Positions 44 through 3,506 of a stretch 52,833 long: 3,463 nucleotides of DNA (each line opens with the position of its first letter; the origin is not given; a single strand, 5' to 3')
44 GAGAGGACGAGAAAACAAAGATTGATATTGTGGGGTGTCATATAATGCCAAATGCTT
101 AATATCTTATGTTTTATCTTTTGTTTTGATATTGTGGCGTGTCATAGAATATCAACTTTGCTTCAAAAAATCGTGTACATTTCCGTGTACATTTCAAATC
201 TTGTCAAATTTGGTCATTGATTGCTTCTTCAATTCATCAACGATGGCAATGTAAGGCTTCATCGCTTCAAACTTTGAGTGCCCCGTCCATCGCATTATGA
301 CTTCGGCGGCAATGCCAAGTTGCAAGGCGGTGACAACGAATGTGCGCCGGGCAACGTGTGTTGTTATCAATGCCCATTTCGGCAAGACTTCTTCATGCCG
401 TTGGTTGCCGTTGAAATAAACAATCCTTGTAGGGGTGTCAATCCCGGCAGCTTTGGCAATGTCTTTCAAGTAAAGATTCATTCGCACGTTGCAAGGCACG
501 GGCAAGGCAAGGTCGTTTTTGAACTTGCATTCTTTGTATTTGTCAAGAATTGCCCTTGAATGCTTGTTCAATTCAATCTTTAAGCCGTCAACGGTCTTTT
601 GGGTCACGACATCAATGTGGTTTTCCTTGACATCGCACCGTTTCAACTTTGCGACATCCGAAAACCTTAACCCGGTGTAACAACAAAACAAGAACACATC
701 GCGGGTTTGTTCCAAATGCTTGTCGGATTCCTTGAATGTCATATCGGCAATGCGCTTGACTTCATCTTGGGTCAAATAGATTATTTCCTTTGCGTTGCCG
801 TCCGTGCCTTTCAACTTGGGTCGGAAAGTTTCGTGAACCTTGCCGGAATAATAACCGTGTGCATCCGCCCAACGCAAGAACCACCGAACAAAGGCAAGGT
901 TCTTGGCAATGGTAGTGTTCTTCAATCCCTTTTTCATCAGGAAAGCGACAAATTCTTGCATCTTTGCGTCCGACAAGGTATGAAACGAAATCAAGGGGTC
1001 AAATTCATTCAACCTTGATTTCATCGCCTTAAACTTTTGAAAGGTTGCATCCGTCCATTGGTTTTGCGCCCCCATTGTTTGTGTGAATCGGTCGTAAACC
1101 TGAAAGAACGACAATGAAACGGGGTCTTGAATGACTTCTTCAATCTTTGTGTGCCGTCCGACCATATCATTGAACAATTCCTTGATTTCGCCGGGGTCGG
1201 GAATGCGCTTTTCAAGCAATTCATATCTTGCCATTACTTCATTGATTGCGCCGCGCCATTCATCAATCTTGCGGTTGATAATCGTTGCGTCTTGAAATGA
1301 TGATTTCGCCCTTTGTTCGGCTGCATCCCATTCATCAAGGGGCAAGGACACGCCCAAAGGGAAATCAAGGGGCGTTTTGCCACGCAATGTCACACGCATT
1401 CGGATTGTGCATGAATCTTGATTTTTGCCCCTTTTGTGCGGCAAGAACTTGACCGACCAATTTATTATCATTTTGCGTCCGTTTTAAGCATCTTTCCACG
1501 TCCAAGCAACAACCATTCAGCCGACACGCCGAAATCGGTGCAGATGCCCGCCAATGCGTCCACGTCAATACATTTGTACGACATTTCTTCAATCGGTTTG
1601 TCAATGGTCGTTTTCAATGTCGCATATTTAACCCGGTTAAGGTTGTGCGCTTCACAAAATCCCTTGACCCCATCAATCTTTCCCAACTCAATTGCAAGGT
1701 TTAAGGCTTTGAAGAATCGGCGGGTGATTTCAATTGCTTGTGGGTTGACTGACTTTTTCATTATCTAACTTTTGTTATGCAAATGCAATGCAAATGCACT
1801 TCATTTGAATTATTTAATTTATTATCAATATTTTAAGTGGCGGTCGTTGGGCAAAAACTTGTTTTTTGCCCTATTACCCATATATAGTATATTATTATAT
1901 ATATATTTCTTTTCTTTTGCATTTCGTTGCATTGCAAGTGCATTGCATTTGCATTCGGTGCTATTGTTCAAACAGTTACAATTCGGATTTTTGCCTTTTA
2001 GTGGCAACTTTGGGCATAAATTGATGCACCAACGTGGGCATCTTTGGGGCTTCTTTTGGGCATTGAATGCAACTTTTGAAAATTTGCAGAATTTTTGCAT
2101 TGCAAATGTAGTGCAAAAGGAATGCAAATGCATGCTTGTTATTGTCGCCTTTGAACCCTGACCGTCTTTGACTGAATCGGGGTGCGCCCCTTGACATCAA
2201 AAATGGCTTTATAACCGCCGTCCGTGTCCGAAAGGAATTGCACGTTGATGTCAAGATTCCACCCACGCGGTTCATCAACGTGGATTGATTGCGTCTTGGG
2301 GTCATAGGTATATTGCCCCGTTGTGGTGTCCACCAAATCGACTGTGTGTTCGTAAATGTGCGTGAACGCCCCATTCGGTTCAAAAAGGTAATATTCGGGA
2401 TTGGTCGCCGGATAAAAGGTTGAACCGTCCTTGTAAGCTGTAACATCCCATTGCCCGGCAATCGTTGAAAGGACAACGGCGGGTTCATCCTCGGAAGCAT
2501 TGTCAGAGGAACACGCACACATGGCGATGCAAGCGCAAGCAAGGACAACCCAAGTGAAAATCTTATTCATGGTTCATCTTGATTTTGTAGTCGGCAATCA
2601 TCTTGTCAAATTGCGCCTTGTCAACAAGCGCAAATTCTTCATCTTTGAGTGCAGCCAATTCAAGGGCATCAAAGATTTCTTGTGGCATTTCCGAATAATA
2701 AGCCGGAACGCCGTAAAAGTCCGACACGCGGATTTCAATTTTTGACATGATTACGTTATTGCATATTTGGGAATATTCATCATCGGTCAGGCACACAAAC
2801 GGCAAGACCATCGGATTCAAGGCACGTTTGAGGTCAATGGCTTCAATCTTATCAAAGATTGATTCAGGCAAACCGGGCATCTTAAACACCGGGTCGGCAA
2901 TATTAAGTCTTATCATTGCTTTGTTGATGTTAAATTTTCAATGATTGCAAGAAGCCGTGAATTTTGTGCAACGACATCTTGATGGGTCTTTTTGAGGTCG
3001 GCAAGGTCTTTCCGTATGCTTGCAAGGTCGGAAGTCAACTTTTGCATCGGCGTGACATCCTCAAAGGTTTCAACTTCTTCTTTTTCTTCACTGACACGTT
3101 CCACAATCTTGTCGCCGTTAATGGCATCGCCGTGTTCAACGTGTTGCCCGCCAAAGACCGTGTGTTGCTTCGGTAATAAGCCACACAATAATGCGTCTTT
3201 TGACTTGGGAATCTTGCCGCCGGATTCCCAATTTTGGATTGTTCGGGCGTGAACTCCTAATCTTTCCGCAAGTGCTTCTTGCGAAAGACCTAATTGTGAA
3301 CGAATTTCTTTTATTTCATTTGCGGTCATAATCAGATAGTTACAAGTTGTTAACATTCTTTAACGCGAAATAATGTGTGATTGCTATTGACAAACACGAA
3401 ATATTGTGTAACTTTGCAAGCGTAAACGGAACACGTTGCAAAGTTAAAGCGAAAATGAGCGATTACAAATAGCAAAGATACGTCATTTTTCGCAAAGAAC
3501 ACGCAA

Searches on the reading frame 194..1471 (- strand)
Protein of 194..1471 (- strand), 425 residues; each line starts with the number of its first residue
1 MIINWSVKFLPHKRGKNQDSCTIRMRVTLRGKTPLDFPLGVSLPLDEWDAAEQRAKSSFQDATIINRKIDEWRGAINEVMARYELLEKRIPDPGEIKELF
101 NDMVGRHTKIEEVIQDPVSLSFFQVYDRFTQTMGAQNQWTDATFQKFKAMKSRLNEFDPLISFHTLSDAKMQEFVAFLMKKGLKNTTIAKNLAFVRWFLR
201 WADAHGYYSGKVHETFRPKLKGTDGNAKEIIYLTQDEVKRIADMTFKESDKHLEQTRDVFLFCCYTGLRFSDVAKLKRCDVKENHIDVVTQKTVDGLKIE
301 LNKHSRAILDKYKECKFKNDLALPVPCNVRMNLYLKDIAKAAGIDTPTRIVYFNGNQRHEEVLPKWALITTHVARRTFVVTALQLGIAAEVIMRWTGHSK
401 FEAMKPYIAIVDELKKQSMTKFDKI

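Call 7: search_protein_families(library=pfam, max_evalue=0.001, proteins=[window:194-1471:-])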
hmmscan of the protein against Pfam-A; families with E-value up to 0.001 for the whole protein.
window:194-1471:- (425 aa): 4 families
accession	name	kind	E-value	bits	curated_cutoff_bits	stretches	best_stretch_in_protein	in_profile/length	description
PF13102.12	Phage_int_SAM_5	-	4.8e-08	33.7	22.3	1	121-212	1-92/98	Phage integrase SAM-like domain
PF00589.27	Phage_integrase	-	7e-08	32.9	27.1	1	232-409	2-167/172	Phage integrase family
PF17293.8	Arm-DNA-bind_5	-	1.6e-06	29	22.6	1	13-88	6-80/87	Arm DNA-binding domain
PF02899.23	Phage_int_SAM_1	-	0.00056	20.6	22.3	0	154-203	33-80/83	Phage integrase, N-terminal SAM-like domain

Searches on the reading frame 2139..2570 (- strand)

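Call 62: search_protein_families(library=pfam, max_evalue=0.01, proteins=[window:2139-2570:-])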
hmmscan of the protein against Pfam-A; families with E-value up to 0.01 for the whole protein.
window:2139-2570:- (143 aa): 1 family
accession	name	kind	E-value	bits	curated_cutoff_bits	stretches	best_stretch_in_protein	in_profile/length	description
PF13648.12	Lipocalin_4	-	0.0053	18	22.4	1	37-109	1-80/89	Lipocalin-like domain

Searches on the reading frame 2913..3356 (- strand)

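Call 62: search_protein_families(library=pfam, max_evalue=0.01, proteins=[window:2913-3356:-])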
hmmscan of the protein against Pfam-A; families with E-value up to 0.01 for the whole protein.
window:2913-3356:- (147 aa): 12 families
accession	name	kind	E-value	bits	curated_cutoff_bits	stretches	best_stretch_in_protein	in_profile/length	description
PF01381.28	HTH_3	-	2.7e-11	43.7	23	1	15-54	1-40/55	Helix-turn-helix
PF12844.13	HTH_19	-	1.6e-08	34.7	30.2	1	15-53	4-42/64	Helix-turn-helix domain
PF13560.12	HTH_31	-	1.8e-07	31.8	27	1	14-52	5-44/64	Helix-turn-helix domain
PF00376.29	MerR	-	2.2e-05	24.6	28.2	1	29-53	5-29/38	MerR family regulatory protein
PF08279.18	HTH_11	-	0.0003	21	25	0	22-42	14-34/55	HTH domain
PF13384.12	HTH_23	-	0.00065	19.9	24.6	1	21-43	16-37/50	Homeodomain-like domain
PF17762.8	HTH_ParB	-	0.00069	20.2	22.6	0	10-42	7-39/102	ParB HTH domain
PF20432.4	Xre-like-HTH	-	0.0014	19.3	25.8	1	16-42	16-42/63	Antitoxin Xre-like helix-turn-helix domain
PF12728.13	HTH_17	-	0.0022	18.7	27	1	25-53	3-31/51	Helix-turn-helix domain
PF07022.19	Phage_CI_repr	-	0.005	17.6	22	1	19-58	7-46/65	Bacteriophage CI repressor helix-turn-helix domain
PF15943.11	YdaS_toxin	-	0.005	17.1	30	1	25-45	10-30/65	Bacterial toxin YdaS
PF13411.12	MerR_1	-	0.0056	17.2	21.6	0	28-53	5-30/69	MerR HTH family regulatory protein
